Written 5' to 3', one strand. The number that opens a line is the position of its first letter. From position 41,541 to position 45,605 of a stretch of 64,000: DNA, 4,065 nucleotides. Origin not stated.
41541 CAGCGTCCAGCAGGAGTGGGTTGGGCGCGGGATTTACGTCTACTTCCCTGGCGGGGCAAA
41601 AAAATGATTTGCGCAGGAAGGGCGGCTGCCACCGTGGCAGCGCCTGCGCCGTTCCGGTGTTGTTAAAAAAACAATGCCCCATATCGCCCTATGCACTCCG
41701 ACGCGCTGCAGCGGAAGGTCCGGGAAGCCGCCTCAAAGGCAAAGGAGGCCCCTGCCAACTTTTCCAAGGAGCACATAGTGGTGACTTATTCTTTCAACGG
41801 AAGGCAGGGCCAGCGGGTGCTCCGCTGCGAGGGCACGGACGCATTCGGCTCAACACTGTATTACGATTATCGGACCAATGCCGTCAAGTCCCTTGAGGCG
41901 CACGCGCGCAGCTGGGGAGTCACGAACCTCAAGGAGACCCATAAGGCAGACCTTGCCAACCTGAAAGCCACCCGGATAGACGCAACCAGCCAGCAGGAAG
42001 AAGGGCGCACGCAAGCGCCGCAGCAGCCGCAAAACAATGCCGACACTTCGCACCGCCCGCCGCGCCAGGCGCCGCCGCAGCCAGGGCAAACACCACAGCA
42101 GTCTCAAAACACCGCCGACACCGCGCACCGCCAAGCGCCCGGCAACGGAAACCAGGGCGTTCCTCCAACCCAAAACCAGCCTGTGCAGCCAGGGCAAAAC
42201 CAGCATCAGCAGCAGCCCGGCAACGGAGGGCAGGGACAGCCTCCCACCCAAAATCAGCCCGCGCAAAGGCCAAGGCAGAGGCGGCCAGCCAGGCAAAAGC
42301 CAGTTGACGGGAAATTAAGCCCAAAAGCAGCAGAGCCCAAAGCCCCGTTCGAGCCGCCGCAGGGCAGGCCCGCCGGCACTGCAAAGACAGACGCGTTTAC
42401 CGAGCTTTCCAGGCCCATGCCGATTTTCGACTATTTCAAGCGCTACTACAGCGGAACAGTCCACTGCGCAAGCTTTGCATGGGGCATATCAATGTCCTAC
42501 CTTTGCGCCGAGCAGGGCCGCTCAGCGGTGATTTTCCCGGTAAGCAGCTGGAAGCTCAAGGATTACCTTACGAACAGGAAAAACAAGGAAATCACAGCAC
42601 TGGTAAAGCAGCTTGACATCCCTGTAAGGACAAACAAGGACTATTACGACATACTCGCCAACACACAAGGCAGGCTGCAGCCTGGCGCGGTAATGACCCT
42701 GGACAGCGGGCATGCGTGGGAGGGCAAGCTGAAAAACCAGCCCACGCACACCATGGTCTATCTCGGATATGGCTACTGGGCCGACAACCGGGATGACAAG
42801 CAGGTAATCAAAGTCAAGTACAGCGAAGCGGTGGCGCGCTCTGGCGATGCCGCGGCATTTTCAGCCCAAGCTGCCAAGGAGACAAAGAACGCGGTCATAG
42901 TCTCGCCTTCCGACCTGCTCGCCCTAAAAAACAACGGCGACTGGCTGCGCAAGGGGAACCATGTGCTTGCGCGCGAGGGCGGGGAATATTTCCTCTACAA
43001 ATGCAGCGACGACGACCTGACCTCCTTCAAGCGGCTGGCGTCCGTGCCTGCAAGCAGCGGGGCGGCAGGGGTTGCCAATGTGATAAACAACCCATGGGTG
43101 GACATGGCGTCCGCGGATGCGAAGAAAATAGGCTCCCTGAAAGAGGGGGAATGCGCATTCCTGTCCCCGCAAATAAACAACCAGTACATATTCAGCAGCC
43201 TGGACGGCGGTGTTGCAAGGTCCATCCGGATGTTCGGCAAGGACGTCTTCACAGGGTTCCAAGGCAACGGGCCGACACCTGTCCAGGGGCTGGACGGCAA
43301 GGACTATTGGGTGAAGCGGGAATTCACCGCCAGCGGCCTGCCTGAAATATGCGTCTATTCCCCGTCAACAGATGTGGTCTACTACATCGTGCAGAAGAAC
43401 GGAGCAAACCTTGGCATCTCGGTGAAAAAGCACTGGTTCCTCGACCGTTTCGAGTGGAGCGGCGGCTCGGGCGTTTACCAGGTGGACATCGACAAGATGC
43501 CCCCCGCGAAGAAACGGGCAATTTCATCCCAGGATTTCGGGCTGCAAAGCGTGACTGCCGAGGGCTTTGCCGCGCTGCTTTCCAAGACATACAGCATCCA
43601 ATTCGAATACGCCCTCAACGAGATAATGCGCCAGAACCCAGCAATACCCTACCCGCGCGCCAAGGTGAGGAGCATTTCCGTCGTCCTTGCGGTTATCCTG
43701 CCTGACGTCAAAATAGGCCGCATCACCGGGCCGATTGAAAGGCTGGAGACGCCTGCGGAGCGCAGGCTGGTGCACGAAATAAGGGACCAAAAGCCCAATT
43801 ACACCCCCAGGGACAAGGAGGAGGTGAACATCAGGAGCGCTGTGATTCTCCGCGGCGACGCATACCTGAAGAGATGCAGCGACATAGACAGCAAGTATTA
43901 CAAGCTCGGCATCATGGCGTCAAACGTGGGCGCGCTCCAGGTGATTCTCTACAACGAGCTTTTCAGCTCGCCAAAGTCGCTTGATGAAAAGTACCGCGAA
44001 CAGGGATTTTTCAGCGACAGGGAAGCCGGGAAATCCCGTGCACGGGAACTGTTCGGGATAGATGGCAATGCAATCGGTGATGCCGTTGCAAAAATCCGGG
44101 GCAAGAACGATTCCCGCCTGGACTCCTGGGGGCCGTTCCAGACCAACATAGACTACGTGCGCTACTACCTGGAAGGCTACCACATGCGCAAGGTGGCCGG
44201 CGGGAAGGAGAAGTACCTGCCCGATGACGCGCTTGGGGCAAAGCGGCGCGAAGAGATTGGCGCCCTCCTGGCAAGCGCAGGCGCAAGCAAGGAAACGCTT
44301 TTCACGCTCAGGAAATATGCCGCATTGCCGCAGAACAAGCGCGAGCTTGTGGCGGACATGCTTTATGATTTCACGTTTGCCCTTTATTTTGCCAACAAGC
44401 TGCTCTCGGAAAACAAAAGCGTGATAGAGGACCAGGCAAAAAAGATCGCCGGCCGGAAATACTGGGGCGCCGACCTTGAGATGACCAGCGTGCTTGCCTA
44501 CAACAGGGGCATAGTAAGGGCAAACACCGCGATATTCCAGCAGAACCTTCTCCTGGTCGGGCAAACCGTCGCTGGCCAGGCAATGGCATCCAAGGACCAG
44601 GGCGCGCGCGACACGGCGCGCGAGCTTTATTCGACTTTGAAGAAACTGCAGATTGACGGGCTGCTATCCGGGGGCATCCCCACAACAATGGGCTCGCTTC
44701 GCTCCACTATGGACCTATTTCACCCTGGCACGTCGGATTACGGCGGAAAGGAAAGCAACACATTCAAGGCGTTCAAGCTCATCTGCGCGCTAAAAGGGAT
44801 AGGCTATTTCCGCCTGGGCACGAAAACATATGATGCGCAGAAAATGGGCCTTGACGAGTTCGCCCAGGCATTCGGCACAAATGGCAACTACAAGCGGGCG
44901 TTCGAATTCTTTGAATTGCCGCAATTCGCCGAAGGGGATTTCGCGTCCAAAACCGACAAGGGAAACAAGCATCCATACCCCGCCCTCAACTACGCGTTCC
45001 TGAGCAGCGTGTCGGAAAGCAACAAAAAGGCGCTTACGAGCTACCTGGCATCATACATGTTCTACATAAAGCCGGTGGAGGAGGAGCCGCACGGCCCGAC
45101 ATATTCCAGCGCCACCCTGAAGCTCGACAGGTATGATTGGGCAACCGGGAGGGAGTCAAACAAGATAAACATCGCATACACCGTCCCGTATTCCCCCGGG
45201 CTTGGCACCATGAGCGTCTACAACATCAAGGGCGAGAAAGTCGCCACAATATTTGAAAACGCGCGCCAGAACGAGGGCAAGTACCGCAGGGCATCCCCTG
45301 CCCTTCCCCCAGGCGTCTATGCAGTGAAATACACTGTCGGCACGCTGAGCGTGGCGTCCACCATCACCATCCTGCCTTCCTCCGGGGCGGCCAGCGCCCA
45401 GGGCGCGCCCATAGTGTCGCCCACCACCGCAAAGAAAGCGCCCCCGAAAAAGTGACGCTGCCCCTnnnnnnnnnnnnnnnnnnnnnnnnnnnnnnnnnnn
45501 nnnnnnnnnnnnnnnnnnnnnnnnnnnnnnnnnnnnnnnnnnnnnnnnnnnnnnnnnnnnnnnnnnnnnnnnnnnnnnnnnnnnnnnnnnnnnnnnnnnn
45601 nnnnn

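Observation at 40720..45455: Peptidoglycan-type enzyme pair in an archaeon: L,D-transpeptidase-like lipoprotein plus 1254-aa multidomain hydrolase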

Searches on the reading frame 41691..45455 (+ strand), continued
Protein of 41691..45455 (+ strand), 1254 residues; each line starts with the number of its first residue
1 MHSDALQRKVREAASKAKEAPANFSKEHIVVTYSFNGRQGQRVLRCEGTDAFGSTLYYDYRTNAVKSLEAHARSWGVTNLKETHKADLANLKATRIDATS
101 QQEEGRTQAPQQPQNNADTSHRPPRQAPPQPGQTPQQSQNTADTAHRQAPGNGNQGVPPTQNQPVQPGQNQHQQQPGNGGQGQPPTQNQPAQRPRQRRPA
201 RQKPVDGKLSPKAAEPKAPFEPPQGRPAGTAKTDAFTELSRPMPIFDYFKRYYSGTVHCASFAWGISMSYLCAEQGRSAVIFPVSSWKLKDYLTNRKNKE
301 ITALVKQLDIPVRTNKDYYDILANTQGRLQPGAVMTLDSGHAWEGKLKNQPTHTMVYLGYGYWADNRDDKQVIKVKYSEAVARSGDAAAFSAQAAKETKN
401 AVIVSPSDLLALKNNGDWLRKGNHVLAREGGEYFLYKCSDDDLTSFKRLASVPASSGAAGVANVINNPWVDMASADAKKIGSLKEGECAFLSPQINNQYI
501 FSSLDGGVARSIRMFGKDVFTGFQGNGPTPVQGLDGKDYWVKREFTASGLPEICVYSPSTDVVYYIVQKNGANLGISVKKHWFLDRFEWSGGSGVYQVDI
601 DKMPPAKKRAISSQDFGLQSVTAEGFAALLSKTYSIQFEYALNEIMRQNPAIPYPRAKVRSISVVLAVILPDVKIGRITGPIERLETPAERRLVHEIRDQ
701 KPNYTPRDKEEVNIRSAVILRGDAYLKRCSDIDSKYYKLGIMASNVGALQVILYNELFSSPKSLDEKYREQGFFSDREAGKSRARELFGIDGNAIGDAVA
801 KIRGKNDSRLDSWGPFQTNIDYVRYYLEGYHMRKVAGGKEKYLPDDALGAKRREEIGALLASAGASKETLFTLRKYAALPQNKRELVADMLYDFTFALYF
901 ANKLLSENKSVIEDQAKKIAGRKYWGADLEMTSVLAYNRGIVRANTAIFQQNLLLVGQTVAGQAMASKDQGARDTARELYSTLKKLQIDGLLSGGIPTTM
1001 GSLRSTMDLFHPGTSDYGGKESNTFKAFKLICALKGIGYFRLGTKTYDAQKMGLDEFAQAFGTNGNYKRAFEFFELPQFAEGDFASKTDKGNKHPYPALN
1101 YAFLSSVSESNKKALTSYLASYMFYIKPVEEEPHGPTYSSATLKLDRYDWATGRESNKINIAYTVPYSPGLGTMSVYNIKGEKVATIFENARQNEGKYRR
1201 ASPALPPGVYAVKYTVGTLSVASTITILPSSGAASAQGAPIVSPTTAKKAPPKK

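Call 98: search_protein_families(library=phrogs, proteins=[P0015, P0024, P0021], max_evalue=1)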
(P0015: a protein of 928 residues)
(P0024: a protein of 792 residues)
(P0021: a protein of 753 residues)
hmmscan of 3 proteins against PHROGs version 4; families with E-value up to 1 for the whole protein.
P0015 (928 aa): 0 families

P0024 (792 aa): 1 family
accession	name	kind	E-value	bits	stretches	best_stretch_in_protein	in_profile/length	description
phrog_3704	-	moron, auxiliary metabolic gene and host takeover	0.36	11.1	1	227-252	147-172/223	ferredoxin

P0021 (753 aa): 0 families

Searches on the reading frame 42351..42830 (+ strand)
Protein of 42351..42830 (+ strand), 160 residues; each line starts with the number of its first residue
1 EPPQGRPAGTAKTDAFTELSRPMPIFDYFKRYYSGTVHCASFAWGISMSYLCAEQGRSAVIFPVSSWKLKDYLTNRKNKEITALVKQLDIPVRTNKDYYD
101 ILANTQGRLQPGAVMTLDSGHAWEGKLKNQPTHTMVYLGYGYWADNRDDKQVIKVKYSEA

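Call 31: search_protein_families(library=pfam, proteins=[window:42351-42830:+], max_evalue=10)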
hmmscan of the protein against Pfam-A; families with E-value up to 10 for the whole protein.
window:42351-42830:+ (160 aa): 1 family
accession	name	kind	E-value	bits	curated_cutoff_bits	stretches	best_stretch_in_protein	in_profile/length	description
PF23185.1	CFAP43_N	-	0.12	12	27.1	1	38-87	183-231/300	CFAP43 N-terminal domain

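Call 62: search_protein_families(library=pfam, alignment_id=A7, max_evalue=10)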
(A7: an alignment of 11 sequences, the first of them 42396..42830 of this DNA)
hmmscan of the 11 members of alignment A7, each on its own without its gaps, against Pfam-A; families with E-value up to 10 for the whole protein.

A. member 1, window:42396-42830:+ (145 aa): 1 family
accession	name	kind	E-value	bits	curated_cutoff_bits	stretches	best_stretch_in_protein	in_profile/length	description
PF23185.1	CFAP43_N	-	0.094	12.3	27.1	1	23-72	183-231/300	CFAP43 N-terminal domain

B. families by the number of members that match (of 11 scanned): 6 families
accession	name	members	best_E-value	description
PF23185.1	CFAP43_N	1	0.094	CFAP43 N-terminal domain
PF05566.18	Pox_vIL-18BP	1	0.095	Orthopoxvirus interleukin 18 binding protein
PF00557.29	Peptidase_M24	1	0.11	Metallopeptidase family M24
PF13780.11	DUF4176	1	0.18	Domain of unknown function (DUF4176)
PF03744.18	BioW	1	0.21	6-carboxyhexanoate--CoA ligase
PF23920.1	DUF7259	1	0.21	Domain of unknown function (DUF7259)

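Call 98: search_protein_families(library=phrogs, proteins=[window:42396-42830:+], max_evalue=1)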
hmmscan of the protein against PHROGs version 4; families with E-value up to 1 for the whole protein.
window:42396-42830:+ (145 aa): 2 families
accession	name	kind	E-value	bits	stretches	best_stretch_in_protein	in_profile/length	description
phrog_10103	-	unknown function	0.032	15.4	1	7-28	9-28/62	-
phrog_17321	-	unknown function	0.04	12.2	1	49-140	287-378/1484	-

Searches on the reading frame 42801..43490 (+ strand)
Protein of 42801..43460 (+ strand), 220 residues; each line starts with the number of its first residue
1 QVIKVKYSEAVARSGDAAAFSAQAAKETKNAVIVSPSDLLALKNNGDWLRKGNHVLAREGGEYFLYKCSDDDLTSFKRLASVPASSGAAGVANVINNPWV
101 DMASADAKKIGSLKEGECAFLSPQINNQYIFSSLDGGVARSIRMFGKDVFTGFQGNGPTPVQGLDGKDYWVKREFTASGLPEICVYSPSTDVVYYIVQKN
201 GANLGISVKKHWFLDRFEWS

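Call 31: search_protein_families(library=pfam, proteins=[window:42801-43460:+], max_evalue=10)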
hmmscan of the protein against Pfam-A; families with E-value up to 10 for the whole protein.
window:42801-43460:+ (220 aa): 0 families

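Call 98: search_protein_families(library=phrogs, proteins=[window:42831-43490:+], max_evalue=1)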
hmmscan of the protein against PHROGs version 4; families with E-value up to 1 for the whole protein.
window:42831-43490:+ (220 aa): 0 families
